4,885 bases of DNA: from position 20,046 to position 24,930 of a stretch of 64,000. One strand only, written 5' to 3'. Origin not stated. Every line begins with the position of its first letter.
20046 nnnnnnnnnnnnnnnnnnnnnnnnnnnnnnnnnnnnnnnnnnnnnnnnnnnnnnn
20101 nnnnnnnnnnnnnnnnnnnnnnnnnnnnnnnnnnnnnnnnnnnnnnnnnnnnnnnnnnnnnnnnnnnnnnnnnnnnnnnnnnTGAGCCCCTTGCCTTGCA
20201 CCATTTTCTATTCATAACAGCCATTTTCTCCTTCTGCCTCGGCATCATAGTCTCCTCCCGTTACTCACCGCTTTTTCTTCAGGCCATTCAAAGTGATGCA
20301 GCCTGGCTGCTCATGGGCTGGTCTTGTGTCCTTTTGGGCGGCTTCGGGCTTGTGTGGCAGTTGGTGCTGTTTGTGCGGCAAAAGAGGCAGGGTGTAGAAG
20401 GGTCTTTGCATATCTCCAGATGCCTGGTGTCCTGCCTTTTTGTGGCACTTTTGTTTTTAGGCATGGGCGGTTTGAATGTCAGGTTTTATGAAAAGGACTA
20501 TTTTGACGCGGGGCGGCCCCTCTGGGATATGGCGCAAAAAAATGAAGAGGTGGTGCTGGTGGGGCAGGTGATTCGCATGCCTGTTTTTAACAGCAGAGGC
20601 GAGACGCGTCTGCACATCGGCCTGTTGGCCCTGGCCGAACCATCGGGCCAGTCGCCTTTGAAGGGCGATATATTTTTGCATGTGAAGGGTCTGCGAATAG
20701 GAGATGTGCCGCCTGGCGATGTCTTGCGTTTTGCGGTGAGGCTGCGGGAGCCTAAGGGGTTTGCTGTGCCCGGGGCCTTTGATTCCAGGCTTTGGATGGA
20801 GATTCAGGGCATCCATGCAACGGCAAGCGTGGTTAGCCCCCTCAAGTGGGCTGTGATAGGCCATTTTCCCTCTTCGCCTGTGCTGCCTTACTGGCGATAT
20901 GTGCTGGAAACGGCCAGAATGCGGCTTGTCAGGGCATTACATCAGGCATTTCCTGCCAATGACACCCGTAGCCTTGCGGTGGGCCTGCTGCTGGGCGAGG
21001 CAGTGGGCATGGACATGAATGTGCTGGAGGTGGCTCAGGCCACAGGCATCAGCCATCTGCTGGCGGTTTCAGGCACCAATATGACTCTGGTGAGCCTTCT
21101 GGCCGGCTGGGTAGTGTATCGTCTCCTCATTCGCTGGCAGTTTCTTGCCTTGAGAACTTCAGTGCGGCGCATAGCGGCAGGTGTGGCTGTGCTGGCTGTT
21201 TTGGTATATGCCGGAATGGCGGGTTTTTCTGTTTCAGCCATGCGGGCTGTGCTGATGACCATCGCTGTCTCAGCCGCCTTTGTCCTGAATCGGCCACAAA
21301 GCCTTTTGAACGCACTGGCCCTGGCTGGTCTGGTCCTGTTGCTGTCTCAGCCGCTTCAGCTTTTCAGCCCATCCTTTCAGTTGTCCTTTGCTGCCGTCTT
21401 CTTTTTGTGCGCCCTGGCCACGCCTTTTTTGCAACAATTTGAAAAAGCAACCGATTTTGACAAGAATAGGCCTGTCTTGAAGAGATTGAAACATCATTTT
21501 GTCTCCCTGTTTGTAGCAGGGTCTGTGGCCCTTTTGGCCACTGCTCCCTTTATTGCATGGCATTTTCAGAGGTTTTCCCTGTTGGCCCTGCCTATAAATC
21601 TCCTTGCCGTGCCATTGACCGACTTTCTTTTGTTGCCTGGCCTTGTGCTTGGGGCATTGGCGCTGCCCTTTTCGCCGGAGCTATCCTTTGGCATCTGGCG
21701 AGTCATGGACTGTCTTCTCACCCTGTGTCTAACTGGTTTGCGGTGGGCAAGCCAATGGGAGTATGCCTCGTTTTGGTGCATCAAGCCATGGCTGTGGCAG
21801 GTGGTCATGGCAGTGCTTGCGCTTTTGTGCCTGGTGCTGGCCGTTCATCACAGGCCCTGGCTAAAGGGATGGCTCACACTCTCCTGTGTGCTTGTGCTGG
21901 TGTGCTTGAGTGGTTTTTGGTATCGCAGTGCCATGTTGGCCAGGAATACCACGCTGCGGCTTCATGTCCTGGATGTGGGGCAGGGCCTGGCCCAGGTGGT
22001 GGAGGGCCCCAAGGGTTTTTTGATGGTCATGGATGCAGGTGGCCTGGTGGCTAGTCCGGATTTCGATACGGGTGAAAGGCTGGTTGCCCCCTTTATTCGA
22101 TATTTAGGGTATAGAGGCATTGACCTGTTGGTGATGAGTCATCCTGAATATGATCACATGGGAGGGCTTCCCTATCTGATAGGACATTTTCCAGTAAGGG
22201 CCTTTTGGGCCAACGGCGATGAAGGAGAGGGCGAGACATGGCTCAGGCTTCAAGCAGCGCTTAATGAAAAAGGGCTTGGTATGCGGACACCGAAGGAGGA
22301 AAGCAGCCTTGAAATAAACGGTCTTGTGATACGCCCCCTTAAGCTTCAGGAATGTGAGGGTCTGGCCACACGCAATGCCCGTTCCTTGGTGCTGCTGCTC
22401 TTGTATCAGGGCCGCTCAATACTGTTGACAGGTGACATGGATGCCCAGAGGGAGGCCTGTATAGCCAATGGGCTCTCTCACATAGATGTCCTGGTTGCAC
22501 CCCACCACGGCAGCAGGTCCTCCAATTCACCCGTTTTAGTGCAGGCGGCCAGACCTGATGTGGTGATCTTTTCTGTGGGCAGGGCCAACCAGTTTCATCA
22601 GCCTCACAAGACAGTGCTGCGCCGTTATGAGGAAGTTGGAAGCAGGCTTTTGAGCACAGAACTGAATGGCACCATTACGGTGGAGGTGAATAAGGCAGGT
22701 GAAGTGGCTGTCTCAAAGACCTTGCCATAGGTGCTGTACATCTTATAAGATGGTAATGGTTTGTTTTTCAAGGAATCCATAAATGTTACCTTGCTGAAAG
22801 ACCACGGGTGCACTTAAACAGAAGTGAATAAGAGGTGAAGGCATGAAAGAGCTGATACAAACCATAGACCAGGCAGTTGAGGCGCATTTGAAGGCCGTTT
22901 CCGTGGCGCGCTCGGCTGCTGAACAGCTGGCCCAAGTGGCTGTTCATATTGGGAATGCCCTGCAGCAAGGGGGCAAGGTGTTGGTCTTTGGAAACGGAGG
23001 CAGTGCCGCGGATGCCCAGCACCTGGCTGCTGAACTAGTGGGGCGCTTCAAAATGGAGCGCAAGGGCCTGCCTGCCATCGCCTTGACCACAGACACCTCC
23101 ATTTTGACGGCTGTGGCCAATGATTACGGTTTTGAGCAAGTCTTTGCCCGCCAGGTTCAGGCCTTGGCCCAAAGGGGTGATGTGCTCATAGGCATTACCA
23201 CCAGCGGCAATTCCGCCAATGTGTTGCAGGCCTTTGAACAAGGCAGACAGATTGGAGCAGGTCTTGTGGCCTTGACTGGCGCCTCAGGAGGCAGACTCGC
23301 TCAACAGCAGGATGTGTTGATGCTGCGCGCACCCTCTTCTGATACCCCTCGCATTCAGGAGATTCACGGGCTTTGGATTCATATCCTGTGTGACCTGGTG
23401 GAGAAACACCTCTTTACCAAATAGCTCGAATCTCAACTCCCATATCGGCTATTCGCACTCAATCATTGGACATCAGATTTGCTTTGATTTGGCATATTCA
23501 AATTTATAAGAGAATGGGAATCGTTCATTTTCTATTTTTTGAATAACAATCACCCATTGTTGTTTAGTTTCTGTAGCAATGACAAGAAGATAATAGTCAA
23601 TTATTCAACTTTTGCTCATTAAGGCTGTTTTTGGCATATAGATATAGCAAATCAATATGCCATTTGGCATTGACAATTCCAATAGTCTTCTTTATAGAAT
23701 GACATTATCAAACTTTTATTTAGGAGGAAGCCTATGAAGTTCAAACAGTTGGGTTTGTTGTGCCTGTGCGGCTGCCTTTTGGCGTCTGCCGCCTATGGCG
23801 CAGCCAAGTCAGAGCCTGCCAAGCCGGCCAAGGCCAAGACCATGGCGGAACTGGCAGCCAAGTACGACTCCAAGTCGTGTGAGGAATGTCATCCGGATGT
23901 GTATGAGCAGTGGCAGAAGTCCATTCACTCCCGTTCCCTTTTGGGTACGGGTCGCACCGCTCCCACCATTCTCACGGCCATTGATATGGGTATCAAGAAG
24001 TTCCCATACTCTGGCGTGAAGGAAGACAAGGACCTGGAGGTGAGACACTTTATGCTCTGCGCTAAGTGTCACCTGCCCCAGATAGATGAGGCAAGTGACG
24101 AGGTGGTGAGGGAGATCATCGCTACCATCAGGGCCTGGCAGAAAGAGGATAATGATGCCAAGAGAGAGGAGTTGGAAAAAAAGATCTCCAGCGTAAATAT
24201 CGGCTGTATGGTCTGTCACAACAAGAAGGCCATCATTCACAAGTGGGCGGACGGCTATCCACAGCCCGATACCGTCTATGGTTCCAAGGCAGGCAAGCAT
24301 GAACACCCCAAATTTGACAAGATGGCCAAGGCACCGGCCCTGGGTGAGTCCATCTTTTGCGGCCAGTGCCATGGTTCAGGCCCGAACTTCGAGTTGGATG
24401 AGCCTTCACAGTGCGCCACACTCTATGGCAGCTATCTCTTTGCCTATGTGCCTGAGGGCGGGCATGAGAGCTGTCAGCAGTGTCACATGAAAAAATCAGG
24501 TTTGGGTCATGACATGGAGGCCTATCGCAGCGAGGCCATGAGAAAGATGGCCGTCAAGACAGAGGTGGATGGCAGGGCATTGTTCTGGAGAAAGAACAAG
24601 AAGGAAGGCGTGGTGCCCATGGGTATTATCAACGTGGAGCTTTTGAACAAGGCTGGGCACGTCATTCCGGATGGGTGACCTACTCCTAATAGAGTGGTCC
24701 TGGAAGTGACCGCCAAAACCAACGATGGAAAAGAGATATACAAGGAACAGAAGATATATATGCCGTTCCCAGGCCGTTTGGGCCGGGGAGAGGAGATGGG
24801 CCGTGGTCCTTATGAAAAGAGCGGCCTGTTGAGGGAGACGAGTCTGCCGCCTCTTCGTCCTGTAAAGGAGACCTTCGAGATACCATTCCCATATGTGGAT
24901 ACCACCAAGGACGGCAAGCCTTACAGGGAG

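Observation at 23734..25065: In-frame UGA inside a conserved motif of a pentahaem cytochrome c: candidate selenocysteine multihaem cytochrome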

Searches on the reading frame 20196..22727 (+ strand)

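Call 13: search_protein_families(library=ncbifam, proteins=[window:20196-22727:+], max_evalue=0.001)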
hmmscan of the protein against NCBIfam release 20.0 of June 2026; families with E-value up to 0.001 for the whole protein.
window:20196-22727:+ (844 aa): 5 families
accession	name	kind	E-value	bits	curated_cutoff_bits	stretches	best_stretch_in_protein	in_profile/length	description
TIGR00361.1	ComEC_Rec2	equivalog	2.4e-84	283.8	190.05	1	178-825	66-663/663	DNA internalization-related competence protein ComEC/Rec2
NF008580.0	PRK11539.1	equivalog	8.9e-53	179.7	969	1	240-833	182-730/758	ComEC family protein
TIGR00360.1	ComEC_N-term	subfamily_domain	5.1e-24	85.4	36.5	1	285-482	1-171/171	ComEC/Rec2-related protein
NF045979.1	ComEC_MAG0480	equivalog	8e-11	41.3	150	1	264-477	202-388/461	MAG0480 family ComEC-like protein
NF049846.1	blaAHM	exception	0.0004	19.4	590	1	583-830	59-294/304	AHM family subclass B3-like metallo-beta-lactamase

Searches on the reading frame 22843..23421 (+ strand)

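Call 13: search_protein_families(library=ncbifam, proteins=[window:22843-23421:+], max_evalue=0.001)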
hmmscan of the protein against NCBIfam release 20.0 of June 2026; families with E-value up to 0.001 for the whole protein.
window:22843-23421:+ (193 aa): 15 families
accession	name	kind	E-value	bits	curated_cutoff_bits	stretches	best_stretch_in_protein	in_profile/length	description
NF010546.0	PRK13936.1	equivalog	1.8e-64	217.1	276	1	8-192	7-194/197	phosphoheptose isomerase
TIGR00441.1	gmhA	equivalog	8e-62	207.8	209.45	1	36-187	4-154/154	D-sedoheptulose 7-phosphate isomerase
NF001628.0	PRK00414.1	equivalog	2.2e-47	161.2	265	1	13-190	14-190/192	D-sedoheptulose 7-phosphate isomerase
NF008138.0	PRK10886.1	equivalog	2.9e-45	154.4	352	1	18-192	16-192/196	DnaA initiator-associating protein DiaA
NF010547.0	PRK13938.1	equivalog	1.1e-43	149.2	320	1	38-192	40-193/196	D-sedoheptulose 7-phosphate isomerase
NF003915.0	PRK05441.1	subfamily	1.2e-11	44.2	168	1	3-158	25-178/300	N-acetylmuramic acid 6-phosphate etherase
NF009222.0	PRK12570.1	subfamily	1.2e-10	40.8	255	1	21-158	46-185/307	N-acetylmuramic acid 6-phosphate etherase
NF002805.0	PRK02947.1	subfamily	9.4e-08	31.5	135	1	10-147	9-143/247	sugar isomerase domain-containing protein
NF040776.2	AlsR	equivalog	4.9e-07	29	400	1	105-170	170-234/279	transcriptional repressor AlsR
TIGR00274.1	TIGR00274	equivalog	1.2e-06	27.9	302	1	18-158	33-173/291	N-acetylmuramic acid 6-phosphate etherase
NF008458.0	PRK11337.1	equivalog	1.2e-06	27.7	378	1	107-169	184-245/293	MurR/RpiR family transcriptional regulator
TIGR03127.2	RuMP_HxlB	equivalog_domain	2.2e-06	27.7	160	1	109-161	70-123/178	6-phospho-3-hexuloisomerase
NF006425.0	PRK08674.1-5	equivalog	1.9e-05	23.7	471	0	115-172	98-156/358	bifunctional phosphoglucose/phosphomannose isomerase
NF041755.1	RuMP_HxlAB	equivalog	3.3e-05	23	500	1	108-169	285-346/391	bifunctional 3-hexulose-6-phosphate synthase/6-phospho-3-hexuloisomerase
NF010701.0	PRK14101.1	equivalog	0.00064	18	920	0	43-160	468-563/638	bifunctional transcriptional regulator/glucokinase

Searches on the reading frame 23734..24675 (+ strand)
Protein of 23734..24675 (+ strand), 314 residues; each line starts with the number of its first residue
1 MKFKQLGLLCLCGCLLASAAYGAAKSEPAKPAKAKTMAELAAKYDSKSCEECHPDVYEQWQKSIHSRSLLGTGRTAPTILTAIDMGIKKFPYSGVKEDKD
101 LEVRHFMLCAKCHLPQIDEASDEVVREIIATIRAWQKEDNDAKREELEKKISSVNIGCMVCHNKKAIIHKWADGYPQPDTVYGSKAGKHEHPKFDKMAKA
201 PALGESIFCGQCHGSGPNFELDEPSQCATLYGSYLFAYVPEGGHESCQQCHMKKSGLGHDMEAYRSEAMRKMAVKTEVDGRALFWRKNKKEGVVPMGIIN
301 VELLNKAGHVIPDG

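Call 35: find_encoding_contigs(protein=window:23734-24675:+, flank=3000, max_places=4)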
Protein window:23734-24675:+ (314 aa): 19 contigs read that carry it; 4 places shown.
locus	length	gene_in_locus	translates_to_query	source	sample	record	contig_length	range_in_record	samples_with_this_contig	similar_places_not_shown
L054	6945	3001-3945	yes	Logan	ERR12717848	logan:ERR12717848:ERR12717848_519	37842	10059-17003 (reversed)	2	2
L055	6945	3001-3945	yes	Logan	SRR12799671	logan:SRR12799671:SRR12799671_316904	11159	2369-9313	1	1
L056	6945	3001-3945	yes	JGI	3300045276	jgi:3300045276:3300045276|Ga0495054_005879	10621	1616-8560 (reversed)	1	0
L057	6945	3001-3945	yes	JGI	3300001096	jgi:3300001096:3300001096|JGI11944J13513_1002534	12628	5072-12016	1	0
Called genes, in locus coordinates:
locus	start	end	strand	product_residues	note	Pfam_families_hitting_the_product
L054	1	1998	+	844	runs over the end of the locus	PF13567:DUF4131, PF03772:Competence, PF00753:Lactamase_B, PF12706:Lactamase_B_2 (weak)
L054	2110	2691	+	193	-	PF13580:SIS_2, PF01380:SIS (weak)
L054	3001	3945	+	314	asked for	PF14522:Cytochrome_C7 (faint)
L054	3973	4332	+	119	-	-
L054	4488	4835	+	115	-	-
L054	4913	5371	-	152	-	PF13690:CheX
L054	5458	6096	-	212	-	PF02811:PHP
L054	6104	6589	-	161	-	PF02577:BFN_dom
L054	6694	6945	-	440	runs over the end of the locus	PF00919:UPF0004, PF04055:Radical_SAM, PF01938:TRAM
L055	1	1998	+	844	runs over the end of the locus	PF13567:DUF4131, PF03772:Competence, PF00753:Lactamase_B, PF12706:Lactamase_B_2 (weak)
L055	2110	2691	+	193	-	PF13580:SIS_2, PF01380:SIS (weak)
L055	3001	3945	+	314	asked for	PF14522:Cytochrome_C7 (faint)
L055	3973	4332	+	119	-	-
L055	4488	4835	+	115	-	-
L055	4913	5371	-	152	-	PF13690:CheX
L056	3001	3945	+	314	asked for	PF14522:Cytochrome_C7 (faint)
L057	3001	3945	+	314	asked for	PF14522:Cytochrome_C7 (faint)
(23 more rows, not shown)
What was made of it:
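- The identical 314-aa product occurs on 19 independent metagenome contigs (call 35).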

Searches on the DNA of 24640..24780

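Call 54: search_rna_families(source=window, start=24640, end=24780, threshold=evalue, max_evalue=10, show_alignments=2)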
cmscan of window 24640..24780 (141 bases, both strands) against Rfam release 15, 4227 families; matches with E-value up to 10: 1.
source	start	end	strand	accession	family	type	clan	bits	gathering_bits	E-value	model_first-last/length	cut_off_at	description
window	24640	24660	+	RF01611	ceN108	Gene; snRNA; snoRNA; CD-box;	-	12.1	50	6.2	50-70/70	5'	Caenorhabditis snoRNA ceN108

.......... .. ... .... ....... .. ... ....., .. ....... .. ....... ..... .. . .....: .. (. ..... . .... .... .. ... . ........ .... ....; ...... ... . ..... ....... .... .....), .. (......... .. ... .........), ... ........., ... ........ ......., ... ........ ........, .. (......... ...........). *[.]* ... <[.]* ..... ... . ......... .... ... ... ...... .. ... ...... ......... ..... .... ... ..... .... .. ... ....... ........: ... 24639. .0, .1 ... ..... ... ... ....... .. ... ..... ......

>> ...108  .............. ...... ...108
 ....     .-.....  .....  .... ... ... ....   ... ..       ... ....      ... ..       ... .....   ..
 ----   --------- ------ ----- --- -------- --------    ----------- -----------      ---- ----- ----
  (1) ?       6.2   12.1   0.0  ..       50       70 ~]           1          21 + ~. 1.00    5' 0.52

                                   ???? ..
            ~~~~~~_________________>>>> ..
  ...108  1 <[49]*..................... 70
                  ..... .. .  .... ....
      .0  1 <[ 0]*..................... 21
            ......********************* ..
